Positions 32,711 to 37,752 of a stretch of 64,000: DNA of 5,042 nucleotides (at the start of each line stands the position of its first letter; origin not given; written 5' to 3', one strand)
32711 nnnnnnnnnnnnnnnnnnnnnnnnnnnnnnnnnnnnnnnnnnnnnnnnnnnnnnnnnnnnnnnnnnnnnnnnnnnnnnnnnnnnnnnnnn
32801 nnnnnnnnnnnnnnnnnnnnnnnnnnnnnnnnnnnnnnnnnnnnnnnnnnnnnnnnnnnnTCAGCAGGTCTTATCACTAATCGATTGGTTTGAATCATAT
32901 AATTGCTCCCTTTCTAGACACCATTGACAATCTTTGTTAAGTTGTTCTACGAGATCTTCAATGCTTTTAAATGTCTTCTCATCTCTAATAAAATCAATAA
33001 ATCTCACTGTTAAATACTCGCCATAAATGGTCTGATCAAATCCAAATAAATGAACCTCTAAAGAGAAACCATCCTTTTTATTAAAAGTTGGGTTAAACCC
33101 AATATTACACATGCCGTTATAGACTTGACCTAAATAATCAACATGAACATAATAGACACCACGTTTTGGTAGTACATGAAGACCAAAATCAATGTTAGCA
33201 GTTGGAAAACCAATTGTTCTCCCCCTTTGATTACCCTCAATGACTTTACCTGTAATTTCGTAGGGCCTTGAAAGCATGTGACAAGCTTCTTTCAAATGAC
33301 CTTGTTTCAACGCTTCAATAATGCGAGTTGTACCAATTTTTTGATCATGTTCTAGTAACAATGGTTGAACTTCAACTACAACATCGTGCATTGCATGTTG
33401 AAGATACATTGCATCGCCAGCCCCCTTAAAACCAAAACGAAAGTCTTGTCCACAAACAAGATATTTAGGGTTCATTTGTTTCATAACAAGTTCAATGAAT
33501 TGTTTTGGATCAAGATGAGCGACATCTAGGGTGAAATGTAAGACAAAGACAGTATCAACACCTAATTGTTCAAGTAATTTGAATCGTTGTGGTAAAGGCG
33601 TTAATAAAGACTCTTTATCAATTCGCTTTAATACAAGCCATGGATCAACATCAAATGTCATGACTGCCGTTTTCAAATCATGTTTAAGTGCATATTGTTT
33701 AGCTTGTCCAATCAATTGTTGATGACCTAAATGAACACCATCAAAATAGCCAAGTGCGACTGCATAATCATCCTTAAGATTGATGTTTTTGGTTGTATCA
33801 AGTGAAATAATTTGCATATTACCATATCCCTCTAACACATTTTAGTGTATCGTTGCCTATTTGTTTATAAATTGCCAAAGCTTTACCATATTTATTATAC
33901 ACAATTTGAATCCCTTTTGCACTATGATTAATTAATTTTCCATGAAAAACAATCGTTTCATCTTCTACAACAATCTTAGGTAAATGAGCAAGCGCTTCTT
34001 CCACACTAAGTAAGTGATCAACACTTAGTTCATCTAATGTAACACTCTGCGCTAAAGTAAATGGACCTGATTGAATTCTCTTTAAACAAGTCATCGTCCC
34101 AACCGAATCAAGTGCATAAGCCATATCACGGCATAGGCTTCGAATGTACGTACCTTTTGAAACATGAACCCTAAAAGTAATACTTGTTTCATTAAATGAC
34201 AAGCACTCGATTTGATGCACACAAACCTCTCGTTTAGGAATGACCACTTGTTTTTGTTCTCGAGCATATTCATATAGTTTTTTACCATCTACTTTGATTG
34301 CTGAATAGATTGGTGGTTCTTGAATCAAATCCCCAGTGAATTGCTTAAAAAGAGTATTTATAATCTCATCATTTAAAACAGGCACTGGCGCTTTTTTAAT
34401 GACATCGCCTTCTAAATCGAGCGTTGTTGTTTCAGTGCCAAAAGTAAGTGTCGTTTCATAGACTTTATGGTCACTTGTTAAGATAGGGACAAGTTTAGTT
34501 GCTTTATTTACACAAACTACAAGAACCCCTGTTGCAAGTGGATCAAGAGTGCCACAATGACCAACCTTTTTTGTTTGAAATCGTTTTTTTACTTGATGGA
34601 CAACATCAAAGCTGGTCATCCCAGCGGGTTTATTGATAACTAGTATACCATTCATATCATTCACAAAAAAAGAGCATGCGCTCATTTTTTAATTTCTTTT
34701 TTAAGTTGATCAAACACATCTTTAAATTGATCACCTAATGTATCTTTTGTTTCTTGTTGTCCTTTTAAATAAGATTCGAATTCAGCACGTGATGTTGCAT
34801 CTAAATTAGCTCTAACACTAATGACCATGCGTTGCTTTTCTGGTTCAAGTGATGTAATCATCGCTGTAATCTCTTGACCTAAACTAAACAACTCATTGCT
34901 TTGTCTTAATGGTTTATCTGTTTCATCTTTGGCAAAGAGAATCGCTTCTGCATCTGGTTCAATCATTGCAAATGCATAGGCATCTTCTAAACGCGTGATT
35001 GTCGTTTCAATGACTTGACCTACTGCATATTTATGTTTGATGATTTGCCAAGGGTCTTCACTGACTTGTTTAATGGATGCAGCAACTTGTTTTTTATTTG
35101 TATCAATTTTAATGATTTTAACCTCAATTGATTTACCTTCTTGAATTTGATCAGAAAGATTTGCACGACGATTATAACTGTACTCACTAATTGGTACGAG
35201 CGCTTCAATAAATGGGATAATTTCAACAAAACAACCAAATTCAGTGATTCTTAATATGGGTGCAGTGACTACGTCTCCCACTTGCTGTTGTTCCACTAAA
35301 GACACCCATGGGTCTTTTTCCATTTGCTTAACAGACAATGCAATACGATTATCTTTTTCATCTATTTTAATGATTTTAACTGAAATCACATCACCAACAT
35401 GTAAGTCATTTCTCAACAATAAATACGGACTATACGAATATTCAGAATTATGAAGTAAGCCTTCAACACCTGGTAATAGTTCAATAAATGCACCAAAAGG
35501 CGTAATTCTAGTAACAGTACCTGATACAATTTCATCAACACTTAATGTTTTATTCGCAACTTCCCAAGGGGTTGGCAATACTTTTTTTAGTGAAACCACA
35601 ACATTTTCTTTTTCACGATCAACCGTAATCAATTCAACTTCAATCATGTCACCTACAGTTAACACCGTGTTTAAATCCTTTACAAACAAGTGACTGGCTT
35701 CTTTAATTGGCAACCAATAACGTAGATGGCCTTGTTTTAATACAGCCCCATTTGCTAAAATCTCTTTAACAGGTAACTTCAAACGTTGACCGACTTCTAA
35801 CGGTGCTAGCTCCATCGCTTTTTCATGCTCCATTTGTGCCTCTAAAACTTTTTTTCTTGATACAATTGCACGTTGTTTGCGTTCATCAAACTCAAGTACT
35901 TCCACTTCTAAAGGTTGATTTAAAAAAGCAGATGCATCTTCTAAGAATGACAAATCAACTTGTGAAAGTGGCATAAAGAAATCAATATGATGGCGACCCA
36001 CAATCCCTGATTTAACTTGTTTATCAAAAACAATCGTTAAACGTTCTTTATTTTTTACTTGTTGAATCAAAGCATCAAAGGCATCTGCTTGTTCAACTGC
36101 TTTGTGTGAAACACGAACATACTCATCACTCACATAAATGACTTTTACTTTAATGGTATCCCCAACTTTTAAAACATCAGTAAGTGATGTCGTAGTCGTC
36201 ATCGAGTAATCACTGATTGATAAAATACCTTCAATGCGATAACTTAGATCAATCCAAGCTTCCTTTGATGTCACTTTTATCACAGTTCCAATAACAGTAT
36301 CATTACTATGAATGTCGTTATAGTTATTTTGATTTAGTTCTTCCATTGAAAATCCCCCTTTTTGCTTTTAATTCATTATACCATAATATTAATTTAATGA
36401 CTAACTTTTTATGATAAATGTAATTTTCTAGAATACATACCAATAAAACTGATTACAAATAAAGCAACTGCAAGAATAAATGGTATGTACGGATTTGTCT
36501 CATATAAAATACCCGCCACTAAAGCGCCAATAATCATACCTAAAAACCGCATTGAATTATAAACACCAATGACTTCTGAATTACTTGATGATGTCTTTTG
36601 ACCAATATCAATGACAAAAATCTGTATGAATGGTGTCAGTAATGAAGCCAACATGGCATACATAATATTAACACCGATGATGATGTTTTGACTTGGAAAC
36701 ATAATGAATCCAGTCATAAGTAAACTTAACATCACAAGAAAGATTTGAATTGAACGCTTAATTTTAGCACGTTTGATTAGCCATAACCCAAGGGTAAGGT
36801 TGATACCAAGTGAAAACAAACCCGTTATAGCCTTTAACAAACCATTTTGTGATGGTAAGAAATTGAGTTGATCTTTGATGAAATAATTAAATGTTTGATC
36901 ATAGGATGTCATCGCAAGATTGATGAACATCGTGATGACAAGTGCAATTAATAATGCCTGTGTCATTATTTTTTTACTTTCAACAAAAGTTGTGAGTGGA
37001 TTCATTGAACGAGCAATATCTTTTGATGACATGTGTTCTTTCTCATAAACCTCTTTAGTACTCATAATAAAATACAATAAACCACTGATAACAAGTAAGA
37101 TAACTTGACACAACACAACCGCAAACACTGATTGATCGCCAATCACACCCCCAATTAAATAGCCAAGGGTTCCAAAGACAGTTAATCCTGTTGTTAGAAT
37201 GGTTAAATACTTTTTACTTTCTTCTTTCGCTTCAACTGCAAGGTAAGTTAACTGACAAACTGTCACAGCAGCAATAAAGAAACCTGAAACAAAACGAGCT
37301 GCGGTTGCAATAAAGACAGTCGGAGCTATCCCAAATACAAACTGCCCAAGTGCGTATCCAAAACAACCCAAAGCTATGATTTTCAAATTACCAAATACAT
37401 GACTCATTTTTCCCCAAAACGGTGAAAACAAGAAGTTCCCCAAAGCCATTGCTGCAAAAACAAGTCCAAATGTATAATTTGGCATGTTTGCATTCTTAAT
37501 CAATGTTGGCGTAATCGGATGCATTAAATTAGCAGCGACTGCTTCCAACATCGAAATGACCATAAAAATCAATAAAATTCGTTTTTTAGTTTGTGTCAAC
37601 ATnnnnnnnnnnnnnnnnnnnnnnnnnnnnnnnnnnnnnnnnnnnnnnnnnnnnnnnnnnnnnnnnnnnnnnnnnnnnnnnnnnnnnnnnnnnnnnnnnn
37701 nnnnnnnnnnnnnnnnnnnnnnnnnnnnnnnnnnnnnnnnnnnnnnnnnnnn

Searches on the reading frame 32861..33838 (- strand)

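Call 64: search_protein_families(library=pfam, proteins=[window:32861-33838:-], max_evalue=0.00001)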
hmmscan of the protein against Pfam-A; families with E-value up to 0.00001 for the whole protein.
window:32861-33838:- (325 aa): 3 families
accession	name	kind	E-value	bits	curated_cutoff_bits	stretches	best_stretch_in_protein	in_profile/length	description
PF01687.23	Flavokinase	-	3.8e-43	147.1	19.6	1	189-307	1-120/124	Riboflavin kinase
PF06574.18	FAD_syn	-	1.1e-41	142.7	27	1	23-171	6-157/158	FAD synthetase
PF01467.32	CTP_transf_like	-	5.4e-06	27.1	21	0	28-175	2-132/133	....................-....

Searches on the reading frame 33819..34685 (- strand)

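Call 64: search_protein_families(library=pfam, proteins=[window:33819-34685:-], max_evalue=0.00001)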
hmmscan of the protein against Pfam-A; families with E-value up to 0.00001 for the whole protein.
window:33819-34685:- (288 aa): 2 families
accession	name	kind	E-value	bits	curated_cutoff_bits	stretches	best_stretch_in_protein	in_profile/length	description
PF01509.24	TruB_N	-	5.3e-56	189.6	27.3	1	33-181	1-149/149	TruB family pseudouridylate synthase (N terminal domain)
PF16198.10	TruB_C_2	-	3.5e-09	37.1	29.3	1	182-227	1-46/66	tRNA pseudouridylate synthase B C-terminal domain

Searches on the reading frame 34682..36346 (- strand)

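Call 64: search_protein_families(library=pfam, proteins=[window:34682-36346:-], max_evalue=0.00001)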
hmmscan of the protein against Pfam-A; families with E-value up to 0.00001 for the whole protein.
window:34682-36346:- (554 aa): 4 families
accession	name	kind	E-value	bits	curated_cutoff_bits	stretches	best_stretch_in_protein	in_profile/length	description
PF00575.29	S1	-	1.1e-58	196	22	3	270-340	4-74/74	S1 RNA binding domain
PF23459.1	S1_RRP5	-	4.1e-17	62.9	27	0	271-339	4-72/72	RRP5 S1 domain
PF21710.3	Spt6_S1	-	9.7e-13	48.7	27.5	0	440-513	14-88/91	Spt6, S1/OB domain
PF13509.12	S1_2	-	1.3e-10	41.7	21.8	0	273-304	4-35/61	S1 domain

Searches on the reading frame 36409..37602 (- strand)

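Call 64: search_protein_families(library=pfam, proteins=[window:36409-37602:-], max_evalue=0.00001)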
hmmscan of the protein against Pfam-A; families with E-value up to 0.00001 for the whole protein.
window:36409-37602:- (397 aa): 1 family
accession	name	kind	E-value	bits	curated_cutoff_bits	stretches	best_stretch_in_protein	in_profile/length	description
PF07690.21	MFS_1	-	6.8e-29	101.3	33.4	1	15-360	3-347/347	Major Facilitator Superfamily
